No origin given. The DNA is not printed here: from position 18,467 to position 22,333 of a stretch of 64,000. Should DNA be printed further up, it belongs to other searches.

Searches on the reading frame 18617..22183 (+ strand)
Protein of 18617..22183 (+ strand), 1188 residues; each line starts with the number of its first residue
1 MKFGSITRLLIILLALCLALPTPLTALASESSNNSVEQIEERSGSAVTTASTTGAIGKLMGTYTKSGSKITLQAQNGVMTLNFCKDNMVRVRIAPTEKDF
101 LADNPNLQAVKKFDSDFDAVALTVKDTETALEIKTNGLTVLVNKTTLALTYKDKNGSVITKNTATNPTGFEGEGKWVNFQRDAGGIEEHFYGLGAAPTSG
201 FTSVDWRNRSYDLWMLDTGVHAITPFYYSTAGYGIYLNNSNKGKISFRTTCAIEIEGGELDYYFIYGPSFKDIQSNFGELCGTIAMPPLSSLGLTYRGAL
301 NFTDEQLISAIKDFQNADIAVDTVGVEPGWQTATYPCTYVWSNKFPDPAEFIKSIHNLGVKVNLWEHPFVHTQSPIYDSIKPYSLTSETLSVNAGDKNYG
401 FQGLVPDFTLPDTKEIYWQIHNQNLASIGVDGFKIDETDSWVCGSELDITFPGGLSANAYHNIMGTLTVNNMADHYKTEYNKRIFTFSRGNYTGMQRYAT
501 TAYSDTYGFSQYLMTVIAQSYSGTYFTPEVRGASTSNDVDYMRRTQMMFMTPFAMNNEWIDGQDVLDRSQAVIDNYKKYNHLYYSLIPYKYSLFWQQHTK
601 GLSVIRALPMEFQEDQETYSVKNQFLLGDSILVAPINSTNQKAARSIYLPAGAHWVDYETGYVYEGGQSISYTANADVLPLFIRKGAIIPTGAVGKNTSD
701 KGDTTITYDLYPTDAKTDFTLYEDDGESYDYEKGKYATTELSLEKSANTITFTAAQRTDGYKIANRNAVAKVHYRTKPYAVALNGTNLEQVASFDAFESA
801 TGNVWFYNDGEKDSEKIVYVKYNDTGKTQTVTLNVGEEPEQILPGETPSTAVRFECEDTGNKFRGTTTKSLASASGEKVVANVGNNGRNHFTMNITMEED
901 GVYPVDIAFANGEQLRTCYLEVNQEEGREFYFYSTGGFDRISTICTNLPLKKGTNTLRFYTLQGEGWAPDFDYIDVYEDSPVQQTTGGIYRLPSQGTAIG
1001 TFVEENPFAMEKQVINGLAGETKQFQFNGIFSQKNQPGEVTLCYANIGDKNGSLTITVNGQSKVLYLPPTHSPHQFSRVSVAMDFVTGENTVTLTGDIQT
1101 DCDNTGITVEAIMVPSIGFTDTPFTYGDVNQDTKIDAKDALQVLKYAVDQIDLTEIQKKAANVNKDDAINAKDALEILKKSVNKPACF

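Call 64: search_protein_families(library=pfam, proteins=[window:18617-22183:+], max_evalue=0.00001)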
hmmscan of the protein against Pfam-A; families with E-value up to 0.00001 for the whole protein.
window:18617-22183:+ (1188 aa): 5 families
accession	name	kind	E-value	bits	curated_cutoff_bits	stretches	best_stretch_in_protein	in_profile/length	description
PF01055.32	Glyco_hydro_31_2nd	-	2.1e-34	119.8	23.5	1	285-593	2-328/328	Glycosyl hydrolases family 31 TIM-barrel domain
PF21365.3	Glyco_hydro_31_3rd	-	1.1e-24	87.1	24.4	1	601-689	1-87/87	Glycosyl hydrolase family 31 C-terminal domain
PF17137.9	DUF5110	-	2.5e-16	59.9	27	1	706-773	2-69/71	Domain of unknown function (DUF5110)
PF22704.2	CBM13-like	-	3.4e-11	43.6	30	0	1040-1097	17-74/82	Alpha-galactosidase, CBM13 domain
PF00404.24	Dockerin_1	-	3.5e-09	37.2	22.9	1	1126-1177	1-52/57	Dockerin type I domain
